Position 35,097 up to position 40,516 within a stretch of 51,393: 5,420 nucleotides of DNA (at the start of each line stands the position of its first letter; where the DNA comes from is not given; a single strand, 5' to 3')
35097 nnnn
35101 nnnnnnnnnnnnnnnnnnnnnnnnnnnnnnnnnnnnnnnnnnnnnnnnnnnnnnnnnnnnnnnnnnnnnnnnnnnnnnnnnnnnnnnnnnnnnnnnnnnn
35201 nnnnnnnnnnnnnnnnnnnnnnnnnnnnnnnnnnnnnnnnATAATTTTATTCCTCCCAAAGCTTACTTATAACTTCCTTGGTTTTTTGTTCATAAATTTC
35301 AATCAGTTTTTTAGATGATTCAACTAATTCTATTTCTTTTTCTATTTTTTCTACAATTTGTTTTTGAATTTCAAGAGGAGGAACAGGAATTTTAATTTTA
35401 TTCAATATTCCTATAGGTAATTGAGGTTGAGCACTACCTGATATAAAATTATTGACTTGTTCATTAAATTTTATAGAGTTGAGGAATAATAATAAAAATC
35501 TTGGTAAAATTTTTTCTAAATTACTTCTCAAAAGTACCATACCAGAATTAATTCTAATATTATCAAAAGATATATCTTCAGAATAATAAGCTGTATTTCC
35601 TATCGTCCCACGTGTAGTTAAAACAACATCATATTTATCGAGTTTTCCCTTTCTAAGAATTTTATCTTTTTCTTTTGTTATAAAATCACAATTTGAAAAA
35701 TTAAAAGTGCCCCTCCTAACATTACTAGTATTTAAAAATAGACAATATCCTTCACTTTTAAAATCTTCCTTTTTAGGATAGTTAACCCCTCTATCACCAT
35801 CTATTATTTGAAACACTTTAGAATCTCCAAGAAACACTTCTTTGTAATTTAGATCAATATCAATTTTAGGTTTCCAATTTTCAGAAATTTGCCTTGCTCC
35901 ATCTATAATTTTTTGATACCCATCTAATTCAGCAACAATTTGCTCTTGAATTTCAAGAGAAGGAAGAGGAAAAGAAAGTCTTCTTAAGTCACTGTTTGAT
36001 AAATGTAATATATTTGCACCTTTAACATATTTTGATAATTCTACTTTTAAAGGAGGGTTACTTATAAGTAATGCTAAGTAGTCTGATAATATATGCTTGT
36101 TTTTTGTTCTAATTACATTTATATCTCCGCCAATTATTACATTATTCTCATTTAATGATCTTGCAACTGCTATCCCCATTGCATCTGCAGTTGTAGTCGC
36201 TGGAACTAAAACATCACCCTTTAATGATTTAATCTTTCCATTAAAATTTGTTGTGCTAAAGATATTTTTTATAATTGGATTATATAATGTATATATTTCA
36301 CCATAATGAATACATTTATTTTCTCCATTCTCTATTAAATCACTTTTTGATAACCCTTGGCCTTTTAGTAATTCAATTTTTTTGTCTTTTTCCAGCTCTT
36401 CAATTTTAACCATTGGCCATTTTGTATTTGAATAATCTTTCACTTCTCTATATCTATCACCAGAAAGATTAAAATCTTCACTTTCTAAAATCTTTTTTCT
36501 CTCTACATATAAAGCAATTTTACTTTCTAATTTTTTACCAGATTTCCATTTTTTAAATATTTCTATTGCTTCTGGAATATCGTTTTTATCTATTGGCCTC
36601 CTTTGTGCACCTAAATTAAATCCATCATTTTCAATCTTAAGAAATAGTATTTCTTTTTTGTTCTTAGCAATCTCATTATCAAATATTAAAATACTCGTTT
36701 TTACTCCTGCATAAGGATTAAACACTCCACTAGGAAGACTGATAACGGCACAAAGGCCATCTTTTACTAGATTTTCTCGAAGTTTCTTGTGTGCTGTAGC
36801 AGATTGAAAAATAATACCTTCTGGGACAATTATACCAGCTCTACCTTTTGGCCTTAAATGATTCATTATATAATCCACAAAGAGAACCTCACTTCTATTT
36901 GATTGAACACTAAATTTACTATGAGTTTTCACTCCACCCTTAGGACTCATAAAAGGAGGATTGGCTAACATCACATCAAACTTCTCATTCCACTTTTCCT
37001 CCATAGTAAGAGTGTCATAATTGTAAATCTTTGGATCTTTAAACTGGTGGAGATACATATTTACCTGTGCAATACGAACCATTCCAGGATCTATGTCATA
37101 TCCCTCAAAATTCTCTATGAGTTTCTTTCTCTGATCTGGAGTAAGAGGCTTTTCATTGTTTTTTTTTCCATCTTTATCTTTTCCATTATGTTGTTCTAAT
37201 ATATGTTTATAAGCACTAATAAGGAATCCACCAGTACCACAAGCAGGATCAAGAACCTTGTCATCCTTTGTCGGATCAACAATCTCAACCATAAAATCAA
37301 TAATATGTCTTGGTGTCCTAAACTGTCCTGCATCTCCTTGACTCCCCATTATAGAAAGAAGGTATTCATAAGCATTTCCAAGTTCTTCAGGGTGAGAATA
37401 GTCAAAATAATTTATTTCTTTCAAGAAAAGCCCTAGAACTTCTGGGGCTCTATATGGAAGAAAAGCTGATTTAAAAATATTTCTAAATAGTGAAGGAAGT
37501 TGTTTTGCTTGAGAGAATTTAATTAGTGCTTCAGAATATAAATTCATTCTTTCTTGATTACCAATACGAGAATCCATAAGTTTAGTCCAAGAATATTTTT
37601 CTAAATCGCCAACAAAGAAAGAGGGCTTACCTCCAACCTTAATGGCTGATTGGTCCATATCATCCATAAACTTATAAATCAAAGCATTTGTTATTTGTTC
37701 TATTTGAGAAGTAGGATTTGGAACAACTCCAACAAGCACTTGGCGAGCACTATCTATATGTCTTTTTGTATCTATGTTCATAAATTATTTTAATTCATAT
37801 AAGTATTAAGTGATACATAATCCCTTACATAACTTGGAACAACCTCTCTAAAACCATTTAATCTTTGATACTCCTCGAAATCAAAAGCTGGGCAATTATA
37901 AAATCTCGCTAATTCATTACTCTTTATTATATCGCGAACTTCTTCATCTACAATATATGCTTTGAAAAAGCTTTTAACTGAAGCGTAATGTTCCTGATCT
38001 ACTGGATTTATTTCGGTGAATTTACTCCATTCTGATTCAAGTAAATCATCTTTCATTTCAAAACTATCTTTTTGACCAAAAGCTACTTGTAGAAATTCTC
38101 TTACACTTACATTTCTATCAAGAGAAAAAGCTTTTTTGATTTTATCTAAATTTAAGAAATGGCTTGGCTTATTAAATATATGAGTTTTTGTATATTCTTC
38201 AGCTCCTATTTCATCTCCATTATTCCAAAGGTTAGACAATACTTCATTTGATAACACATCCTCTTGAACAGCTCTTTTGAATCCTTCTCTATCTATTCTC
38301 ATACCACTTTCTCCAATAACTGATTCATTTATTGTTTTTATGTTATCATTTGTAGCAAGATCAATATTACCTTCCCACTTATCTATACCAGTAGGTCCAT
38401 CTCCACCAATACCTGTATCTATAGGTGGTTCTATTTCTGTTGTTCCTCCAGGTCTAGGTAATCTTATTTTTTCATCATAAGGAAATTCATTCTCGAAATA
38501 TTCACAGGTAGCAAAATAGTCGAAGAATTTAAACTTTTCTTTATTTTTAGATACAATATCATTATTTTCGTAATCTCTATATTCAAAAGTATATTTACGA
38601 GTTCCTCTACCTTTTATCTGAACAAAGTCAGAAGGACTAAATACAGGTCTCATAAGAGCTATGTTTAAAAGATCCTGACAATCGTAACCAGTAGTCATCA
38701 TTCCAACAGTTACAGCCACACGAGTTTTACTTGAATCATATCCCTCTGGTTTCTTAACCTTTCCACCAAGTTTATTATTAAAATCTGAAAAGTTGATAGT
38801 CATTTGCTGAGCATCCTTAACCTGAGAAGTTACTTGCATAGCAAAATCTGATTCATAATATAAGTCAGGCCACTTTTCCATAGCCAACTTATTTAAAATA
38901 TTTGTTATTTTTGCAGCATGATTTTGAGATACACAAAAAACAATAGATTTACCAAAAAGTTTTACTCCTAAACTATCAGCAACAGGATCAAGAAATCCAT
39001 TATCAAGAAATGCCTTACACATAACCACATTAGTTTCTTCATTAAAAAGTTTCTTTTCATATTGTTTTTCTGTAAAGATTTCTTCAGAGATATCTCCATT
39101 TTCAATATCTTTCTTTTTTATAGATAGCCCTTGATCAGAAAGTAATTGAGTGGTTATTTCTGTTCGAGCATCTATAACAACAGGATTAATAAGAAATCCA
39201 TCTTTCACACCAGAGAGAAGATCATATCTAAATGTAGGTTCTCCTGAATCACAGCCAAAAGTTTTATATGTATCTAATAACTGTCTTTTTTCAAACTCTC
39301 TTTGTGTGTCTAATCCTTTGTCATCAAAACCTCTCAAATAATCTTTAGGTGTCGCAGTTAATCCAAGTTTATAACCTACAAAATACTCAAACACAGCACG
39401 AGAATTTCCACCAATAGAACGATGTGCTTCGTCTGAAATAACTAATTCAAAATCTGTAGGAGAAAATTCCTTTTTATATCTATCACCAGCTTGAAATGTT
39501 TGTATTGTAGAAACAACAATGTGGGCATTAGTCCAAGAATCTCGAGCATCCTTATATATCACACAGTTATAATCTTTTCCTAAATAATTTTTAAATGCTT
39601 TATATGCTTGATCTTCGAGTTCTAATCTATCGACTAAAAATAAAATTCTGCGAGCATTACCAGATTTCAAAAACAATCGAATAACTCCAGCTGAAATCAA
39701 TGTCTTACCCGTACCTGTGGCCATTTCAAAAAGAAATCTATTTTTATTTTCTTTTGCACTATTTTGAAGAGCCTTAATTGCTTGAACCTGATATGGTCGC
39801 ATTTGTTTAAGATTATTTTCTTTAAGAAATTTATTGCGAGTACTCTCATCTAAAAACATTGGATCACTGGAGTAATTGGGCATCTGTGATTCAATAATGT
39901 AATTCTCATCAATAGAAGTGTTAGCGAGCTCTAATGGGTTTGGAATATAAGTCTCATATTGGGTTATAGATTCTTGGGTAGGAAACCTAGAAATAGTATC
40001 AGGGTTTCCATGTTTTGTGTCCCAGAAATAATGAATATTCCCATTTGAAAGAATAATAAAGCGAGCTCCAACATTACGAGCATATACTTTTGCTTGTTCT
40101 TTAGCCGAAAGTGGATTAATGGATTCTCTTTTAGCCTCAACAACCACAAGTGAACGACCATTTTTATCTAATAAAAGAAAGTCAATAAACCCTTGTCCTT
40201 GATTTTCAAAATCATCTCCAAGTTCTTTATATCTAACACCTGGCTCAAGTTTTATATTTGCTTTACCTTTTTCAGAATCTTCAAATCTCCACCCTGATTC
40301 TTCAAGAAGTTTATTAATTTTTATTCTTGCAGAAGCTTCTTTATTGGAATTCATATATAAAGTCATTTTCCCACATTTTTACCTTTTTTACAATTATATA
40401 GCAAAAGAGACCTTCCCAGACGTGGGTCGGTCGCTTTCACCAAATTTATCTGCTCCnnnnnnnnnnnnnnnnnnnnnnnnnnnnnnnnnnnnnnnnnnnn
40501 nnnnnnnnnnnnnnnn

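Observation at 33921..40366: Compact four-gene operon: type I R-M plus a membrane/coiled-coil/zinc-ribbon protein and an HEPN-like protein (candidate undescribed R-M-coupled defence module)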

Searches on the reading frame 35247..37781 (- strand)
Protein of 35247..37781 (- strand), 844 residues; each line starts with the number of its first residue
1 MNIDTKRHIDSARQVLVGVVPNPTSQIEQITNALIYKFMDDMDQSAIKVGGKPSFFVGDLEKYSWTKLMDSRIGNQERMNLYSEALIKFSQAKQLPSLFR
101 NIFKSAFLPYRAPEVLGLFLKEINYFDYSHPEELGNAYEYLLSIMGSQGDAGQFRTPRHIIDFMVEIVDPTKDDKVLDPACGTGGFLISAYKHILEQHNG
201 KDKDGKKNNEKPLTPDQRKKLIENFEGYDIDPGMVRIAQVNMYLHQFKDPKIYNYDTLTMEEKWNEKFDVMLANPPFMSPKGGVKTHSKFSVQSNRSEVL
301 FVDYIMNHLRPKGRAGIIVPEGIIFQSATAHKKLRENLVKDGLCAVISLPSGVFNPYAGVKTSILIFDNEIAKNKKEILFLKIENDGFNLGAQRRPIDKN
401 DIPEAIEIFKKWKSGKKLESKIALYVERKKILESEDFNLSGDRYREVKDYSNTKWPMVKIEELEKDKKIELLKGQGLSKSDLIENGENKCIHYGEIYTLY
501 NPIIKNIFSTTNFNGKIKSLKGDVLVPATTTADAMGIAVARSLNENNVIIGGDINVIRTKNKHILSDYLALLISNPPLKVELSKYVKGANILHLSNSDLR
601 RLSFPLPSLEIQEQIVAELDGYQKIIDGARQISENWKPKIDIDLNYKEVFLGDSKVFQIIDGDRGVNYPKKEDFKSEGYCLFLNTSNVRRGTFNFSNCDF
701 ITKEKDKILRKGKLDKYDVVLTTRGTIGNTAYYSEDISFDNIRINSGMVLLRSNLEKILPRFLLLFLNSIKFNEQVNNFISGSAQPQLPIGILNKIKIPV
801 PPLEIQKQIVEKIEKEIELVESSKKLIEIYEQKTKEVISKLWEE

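Call 3: search_protein_families(library=pfam, proteins=[window:35247-37781:-], max_evalue=1)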
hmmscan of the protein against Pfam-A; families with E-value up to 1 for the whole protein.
window:35247-37781:- (844 aa): 9 families
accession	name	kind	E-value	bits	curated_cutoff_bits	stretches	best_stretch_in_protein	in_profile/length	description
PF02384.22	N6_Mtase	-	3.2e-57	194.7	20.4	1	132-450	4-308/311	N-6 DNA Methylase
PF01420.25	Methylase_S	-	7.1e-27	95.1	22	2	647-827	5-163/168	Type I restriction modification DNA specificity domain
PF01170.24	UPF0020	-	5.7e-13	49.4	22.3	1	164-337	20-184/197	RMKL-like, methyltransferase domain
PF07669.17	Eco57I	-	8.9e-10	39.4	25.3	1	227-341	5-156/171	Eco57I restriction-modification methylase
PF20473.4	MmeI_Mtase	-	1.5e-07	31.3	27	1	174-254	21-94/259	MmeI, DNA-methyltransferase domain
PF13847.12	Methyltransf_31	-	5e-07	30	27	1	171-277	2-84/145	Methyltransferase domain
PF05175.20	MTS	-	2.3e-06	27.8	23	1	225-282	58-113/170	Methyltransferase small domain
PF06325.19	PrmA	-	0.089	12.7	22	1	225-274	187-233/296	Ribosomal protein L11 methyltransferase (PrmA)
PF10237.15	N6-adenineMlase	-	0.12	12.5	23.2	1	252-288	72-109/166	Probable N6-adenine methyltransferase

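Call 4: search_protein_families(library=padloc, proteins=[window:35247-37781:-], max_evalue=1)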
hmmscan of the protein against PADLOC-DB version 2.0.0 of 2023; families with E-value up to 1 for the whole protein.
window:35247-37781:- (844 aa): 181 families (the best 25 are shown)
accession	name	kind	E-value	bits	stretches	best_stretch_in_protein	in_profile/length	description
PDLC03021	MTase_I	-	3.9e-104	347.2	1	5-467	7-475/491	Type I methyltransferase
PDLC03026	MTase_I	-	3.5e-61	205.8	1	27-469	28-431/487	Type I methyltransferase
PDLC03025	MTase_I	-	8.6e-51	171.3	1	118-384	128-384/569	Type I methyltransferase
PDLC03089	Specificity_I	-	1.5e-39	134.3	2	668-814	22-166/446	Type I specificity subunit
PDLC04134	mad2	-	3.1e-39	133.1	1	5-416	141-491/492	mads_2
PDLC03084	Specificity_I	-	1.1e-38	131.6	2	655-818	201-365/392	Type I specificity subunit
PDLC03086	Specificity_I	-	6.3e-38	128.9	2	667-814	26-171/458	Type I specificity subunit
PDLC03100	Specificity_I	-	7.4e-37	125.7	2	657-837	205-383/392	Type I specificity subunit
PDLC03073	Specificity_I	-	1.1e-36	125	2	669-839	35-210/437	Type I specificity subunit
PDLC03036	MTase_I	-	3.7e-36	122.7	1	122-370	184-432/635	Type I methyltransferase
PDLC03057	Specificity_I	-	1.5e-35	120.8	2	470-623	26-180/407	Type I specificity subunit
PDLC03154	Specificity_I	-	1.2e-34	118.5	2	655-810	11-157/406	Type I specificity subunit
PDLC03072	Specificity_I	-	2.6e-34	117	2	665-823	252-410/448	Type I specificity subunit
PDLC04137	mad5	-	3.8e-34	116.5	2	664-833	16-179/392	mads_5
PDLC03189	Specificity_I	-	6.8e-34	115.5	2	655-828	228-395/459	Type I specificity subunit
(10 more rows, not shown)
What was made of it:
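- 35247..37781 (-): hsdM-hsdS fusion (844 aa): N6-adenine methyltransferase plus two target-recognition domains in one polypeptide. Its last codons (KLWEE*, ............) carry an SD-like GGAGG for whichever gene follows. N6_Mtase 3.2e-57 and Methylase_S x2 7.1e-27; PADLOC MTase_I 3.9e-104 and Specificity_I 1.5e-39 (calls 3, 4).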

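Call 5: search_protein_families(library=ncbifam, proteins=[window:35247-37781:-], max_evalue=1)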
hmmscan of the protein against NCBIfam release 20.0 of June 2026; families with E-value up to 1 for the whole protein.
window:35247-37781:- (844 aa): 16 families
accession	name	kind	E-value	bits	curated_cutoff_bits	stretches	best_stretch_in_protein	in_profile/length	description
NF047738.1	antiphage_MADS2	equivalog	8.6e-37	126.7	720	2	129-279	289-454/654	methylation-associated defense system DNA methyltransferase MAD2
NF007278.0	PRK09737.1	equivalog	7.6e-19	67.8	662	2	657-829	16-187/461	type I restriction-modification system specificity subunit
NF047740.1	antiphage_MADS5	equivalog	5.5e-17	61.7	400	2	693-835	80-220/461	methylation-associated defense system restriction endonuclease subunit S MAD5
NF033452.1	BREX_1_MTaseX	exception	1e-09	36.9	500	2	258-385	498-633/1210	BREX-1 system adenine-specific DNA-methyltransferase PglX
TIGR01177.1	TIGR01177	hypoth_equivalog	4.5e-07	29.5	316.55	1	163-190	173-200/330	TIGR01177 family methyltransferase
NF033455.1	BREX_6_MTaseX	exception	7.5e-06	23.7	900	1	167-245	323-399/1319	BREX-6 system adenine-specific DNA-methyltransferase PglX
NF033454.1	BREX_5_MTaseX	exception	1.5e-05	22.8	900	1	169-245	298-367/1404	BREX-5 system adenine-specific DNA-methyltransferase PglX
TIGR03534.1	RF_mod_PrmC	equivalog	2.1e-05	24.1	199.1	1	160-279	76-168/253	peptide chain release factor N(5)-glutamine methyltransferase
NF011529.0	PRK14968.1-3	equivalog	4.7e-05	22.9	162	1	222-343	56-174/198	putative methyltransferase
NF040721.1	Trm14_Arch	equivalog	0.0007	18.8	280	1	162-332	181-347/370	tRNA (guanine(6)-N2)-methyltransferase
NF033451.1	BREX_2_MTaseX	equivalog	0.0008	17.2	400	1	173-249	224-293/1185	BREX-2 system adenine-specific DNA-methyltransferase PglX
TIGR00537.1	hemK_rel_arch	hypoth_equivalog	0.0015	18.2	87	1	226-318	45-139/179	HemK2/MTQ2 family protein methyltransferase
TIGR00536.1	hemK_fam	subfamily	0.0018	17.4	115.5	1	225-279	141-194/286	HemK family protein methyltransferase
NF008748.0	PRK11783.1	equivalog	0.0018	16.5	466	1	238-313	580-653/704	bifunctional 23S rRNA (guanine(2069)-N(7))-methyltransferase RlmK/23S rRNA (guanine(2445)-N(2))-methyltransferase RlmL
TIGR00406.1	prmA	equivalog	0.045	13.2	183.15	0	223-274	183-232/288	50S ribosomal protein L11 methyltransferase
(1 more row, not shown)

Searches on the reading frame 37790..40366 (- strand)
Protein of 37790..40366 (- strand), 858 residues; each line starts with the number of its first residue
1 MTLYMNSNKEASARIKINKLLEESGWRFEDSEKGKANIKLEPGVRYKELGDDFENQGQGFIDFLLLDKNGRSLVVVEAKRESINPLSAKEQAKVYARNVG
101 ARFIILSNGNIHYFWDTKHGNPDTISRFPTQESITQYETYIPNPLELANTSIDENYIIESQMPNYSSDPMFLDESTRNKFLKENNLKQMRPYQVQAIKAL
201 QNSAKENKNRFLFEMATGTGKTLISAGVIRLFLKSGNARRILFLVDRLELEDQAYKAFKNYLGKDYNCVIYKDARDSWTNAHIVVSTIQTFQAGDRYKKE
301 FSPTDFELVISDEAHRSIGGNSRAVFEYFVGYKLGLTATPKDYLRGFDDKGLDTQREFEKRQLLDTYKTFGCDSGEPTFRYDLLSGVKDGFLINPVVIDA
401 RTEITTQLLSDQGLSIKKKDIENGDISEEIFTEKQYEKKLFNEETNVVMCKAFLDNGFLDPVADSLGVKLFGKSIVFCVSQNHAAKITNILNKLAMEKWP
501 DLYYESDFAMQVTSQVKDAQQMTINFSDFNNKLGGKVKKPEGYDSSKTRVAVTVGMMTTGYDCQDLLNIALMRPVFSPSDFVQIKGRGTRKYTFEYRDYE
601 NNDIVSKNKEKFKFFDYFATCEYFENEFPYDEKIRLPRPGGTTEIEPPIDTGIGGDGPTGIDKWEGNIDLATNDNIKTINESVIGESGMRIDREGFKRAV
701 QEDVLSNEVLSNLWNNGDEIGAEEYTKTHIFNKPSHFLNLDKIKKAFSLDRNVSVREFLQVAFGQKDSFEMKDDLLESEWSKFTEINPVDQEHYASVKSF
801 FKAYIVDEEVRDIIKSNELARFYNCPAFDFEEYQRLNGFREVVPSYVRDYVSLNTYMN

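Call 3: search_protein_families(library=pfam, proteins=[window:37790-40366:-], max_evalue=1)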
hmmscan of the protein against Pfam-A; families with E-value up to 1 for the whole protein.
window:37790-40366:- (858 aa): 7 families
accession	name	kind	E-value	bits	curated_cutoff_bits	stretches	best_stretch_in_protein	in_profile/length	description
PF04851.21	ResIII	-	2.5e-41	141.7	22.5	1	187-341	2-163/164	Type III restriction enzyme, res subunit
PF18766.7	SWI2_SNF2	-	5.7e-16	59.3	26.7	1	192-368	1-175/221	SWI2/SNF2 ATPase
PF00270.35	DEAD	-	7.7e-12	45.7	26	1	190-341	1-161/167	DEAD/DEAH box helicase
PF13588.12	HSDR_N_2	-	1.7e-08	34.9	25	1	56-120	34-99/110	Type I restriction enzyme R protein N terminus (HSDR_N)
PF04313.20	HSDR_N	-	0.00022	21.6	25.1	1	55-119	122-194/198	Type I restriction enzyme R protein N terminus (HSDR_N)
PF07517.20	SecA_DEAD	-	0.026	14.2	24.6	1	186-232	73-114/290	SecA DEAD-like domain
PF00271.37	Helicase_C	-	0.03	15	23.5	1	545-590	63-108/110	Helicase conserved C-terminal domain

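Call 4: search_protein_families(library=padloc, proteins=[window:37790-40366:-], max_evalue=1)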
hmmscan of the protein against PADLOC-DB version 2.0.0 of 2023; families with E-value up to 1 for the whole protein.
window:37790-40366:- (858 aa): 27 families (the best 25 are shown)
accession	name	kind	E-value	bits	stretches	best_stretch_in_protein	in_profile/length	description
PDLC03047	REase_I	-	2.3e-58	195.9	1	55-634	234-739/1107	Type I restriction enzyme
PDLC03049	REase_I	-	1.2e-34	117.5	1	56-592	55-525/807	Type I restriction enzyme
PDLC03042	REase_I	-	2.8e-27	92.6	2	188-591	444-830/1170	Type I restriction enzyme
PDLC02707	PbeA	-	3.7e-18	63.5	1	175-352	239-422/672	PbeA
PDLC03658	mREase_IV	-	1.1e-16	57.8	2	193-341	227-372/953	Type IV methyl-directed restriction enzyme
PDLC03048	REase_I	-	3.2e-15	53.3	1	69-341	126-409/976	Type I restriction enzyme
PDLC03659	mREase_IV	-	2.6e-14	50.1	2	206-343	237-374/945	Type IV methyl-directed restriction enzyme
PDLC03045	REase_I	-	1e-12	44.9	1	183-349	252-432/995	Type I restriction enzyme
PDLC02704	PbeA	-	1.5e-12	44.8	1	175-355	241-422/682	PbeA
PDLC02706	PbeA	-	1.3e-11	41.8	1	188-359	269-447/722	PbeA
PDLC01439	typeIV_DinG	-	4.6e-08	30.2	1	184-264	12-86/575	CAS-IV-A; associated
PDLC03046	REase_I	-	1.5e-06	24.4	1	173-263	253-338/1025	Type I restriction enzyme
PDLC02620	DrmD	-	5.4e-06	22.6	1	182-317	94-229/1060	DrmD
PDLC02634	DrmD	-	3.8e-05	19.7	1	204-316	104-220/900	DrmD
PDLC01763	Cas3b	-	4e-05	20.5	1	182-262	238-317/762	-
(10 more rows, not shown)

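Call 5: search_protein_families(library=ncbifam, proteins=[window:37790-40366:-], max_evalue=1)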
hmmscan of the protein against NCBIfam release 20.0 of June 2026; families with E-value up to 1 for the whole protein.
window:37790-40366:- (858 aa): 17 families
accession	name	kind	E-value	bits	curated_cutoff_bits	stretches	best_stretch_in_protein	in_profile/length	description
NF046051.1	restrict_EcoAI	equivalog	1.6e-64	218.6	550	1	17-594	11-517/768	EcoAI/FtnUII family type I restriction enzme subunit R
NF008521.0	PRK11448.1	equivalog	1.3e-45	155.9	729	3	172-316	394-551/1123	type I restriction-modification system endonuclease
TIGR00348.1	hsdR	subfamily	4.8e-15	55.1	284.55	1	69-564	131-615/674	HsdR family type I site-specific deoxyribonuclease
NF053632.1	heli_RadD_YejH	equivalog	2.8e-13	49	720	2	188-320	2-122/573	DNA repair helicase RadD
NF010337.0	PRK13766.1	equivalog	5.3e-12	44.7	610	1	178-322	7-149/781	Hef nuclease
TIGR04095.1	dnd_restrict_1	equivalog_domain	1.4e-11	44.1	600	1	188-353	8-178/451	DNA phosphorothioation system restriction enzyme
NF004066.1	PRK05580.1-3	equivalog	3.5e-05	22.3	813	1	176-266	240-327/788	primosomal protein N'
NF046055.1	restr_BPTD_3080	equivalog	0.00054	18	800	1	192-229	135-173/970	BPTD_3080 family restriction endonuclease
NF045503.1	repair_heli_XPB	equivalog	0.0013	17.3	610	1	183-339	178-334/548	DNA repair helicase XPB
NF004068.0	PRK05580.1-5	equivalog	0.0035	15.5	1249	1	181-264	251-332/795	primosomal protein N'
NF004065.0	PRK05580.1-1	equivalog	0.012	13.8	858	1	177-261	186-267/731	primosomal protein N'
NF003673.1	PRK05298.1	equivalog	0.019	13.3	743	1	193-263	14-79/653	excinuclease ABC subunit UvrB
TIGR00631.1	uvrb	equivalog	0.032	12.4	750.1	1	193-262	14-78/658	excinuclease ABC subunit UvrB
NF003426.0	PRK04914.1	equivalog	0.042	12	576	1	204-316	166-284/959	RNA polymerase-associated protein RapA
TIGR03117.2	cas_csf4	equivalog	0.046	11.9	400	1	177-235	118-174/800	type IV CRISPR-associated DEAD/DEAH-box helicase Csf4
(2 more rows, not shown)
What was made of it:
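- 37790..40366 (-): hsdR: type I restriction subunit (858 aa) with an N-terminal nuclease domain and an SF2 motor. Pfam ResIII 2.5e-41 and HSDR_N_2 1.7e-8; PADLOC REase_I 2.3e-58; NCBIfam EcoAI/FtnUII family 1.6e-64, below that family's cut-off (calls 3-5).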
